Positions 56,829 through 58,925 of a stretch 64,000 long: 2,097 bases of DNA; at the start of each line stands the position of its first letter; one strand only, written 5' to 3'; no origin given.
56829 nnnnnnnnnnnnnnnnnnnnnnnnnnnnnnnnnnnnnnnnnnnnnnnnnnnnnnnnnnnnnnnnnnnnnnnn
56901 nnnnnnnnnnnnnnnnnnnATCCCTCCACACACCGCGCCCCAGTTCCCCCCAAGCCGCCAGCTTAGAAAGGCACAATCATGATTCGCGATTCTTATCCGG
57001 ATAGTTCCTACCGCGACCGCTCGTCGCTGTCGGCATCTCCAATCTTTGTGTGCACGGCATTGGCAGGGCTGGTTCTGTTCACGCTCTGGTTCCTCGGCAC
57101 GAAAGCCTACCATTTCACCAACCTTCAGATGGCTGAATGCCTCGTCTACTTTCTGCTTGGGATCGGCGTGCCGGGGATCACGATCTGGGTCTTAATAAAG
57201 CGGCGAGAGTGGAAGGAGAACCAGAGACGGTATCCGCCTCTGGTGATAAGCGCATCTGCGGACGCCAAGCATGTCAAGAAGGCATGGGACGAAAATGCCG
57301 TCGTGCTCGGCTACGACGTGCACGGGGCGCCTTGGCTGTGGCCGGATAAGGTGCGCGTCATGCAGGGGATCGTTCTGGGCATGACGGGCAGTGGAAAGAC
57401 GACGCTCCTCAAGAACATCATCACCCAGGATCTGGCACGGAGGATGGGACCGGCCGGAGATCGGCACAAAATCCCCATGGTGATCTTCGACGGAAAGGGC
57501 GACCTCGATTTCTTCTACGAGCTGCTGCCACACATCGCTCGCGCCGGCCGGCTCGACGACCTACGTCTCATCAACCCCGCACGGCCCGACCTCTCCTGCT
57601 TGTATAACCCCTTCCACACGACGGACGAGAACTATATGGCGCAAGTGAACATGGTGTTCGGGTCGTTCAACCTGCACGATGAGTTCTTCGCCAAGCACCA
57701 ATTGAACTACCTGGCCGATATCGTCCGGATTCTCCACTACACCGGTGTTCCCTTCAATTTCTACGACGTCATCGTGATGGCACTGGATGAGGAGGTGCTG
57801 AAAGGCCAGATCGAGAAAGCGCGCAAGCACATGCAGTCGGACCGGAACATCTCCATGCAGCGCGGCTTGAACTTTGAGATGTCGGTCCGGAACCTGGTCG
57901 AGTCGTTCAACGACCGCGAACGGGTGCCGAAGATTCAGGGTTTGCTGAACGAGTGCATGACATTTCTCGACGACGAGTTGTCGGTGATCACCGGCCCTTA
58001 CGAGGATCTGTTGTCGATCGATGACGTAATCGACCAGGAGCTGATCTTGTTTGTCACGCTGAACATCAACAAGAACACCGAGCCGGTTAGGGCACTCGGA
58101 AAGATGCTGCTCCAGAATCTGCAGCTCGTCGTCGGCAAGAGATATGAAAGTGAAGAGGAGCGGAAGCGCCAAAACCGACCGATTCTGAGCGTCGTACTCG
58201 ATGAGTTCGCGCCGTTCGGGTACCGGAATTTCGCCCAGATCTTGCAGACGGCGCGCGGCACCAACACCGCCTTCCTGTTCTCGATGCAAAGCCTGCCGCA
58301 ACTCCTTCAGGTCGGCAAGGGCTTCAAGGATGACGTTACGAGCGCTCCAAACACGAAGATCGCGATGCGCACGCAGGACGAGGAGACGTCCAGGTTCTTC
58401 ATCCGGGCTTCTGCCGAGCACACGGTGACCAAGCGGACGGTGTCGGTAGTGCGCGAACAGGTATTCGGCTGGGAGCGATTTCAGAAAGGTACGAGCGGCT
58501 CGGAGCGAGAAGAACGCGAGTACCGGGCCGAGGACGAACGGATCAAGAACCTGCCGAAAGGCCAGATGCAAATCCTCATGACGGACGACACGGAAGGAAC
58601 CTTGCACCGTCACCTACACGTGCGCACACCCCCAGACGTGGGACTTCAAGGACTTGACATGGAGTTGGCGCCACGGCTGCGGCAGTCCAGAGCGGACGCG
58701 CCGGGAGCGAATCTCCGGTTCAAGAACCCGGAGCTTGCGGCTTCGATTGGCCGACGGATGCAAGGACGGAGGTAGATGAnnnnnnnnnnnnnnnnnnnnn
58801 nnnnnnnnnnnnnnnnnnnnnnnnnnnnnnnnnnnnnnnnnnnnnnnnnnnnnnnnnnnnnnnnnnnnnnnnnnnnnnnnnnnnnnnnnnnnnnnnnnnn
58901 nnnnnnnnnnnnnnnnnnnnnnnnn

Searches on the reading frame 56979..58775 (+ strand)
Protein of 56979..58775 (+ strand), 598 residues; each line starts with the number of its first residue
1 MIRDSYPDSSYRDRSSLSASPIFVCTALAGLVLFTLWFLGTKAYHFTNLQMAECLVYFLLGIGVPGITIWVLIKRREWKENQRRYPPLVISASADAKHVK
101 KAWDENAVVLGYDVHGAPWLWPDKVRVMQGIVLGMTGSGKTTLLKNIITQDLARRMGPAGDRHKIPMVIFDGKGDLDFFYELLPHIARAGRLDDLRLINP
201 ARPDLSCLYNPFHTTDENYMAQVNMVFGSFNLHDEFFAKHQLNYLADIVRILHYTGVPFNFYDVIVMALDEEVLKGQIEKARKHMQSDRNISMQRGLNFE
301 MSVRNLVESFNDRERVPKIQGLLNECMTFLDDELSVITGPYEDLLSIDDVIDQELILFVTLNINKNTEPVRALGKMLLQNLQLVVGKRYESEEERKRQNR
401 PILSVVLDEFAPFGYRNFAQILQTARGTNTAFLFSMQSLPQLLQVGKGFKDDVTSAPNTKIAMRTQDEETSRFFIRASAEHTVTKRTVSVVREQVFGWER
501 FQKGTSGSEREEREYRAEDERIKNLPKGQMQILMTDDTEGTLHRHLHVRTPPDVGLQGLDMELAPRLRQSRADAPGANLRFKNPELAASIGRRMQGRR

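Call 49: search_protein_families(library=pfam, proteins=[window:56979-58775:+], max_evalue=0.0001)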
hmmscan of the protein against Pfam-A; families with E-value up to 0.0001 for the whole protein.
window:56979-58775:+ (598 aa): 3 families
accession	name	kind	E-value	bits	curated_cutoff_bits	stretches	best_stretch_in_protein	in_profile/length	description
PF02534.20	T4SS-DNA_transf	-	9.4e-12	45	20.1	1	167-494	73-395/468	Type IV secretory system Conjugative DNA transfer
PF12696.13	TraG-D_C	-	5.3e-09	36.5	22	1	404-513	3-113/126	TraM recognition site of TraD and TraG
PF10412.15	TrwB_AAD_bind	-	2.4e-07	30.5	20.5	0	323-536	175-377/387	Type IV secretion-system coupling protein DNA-binding domain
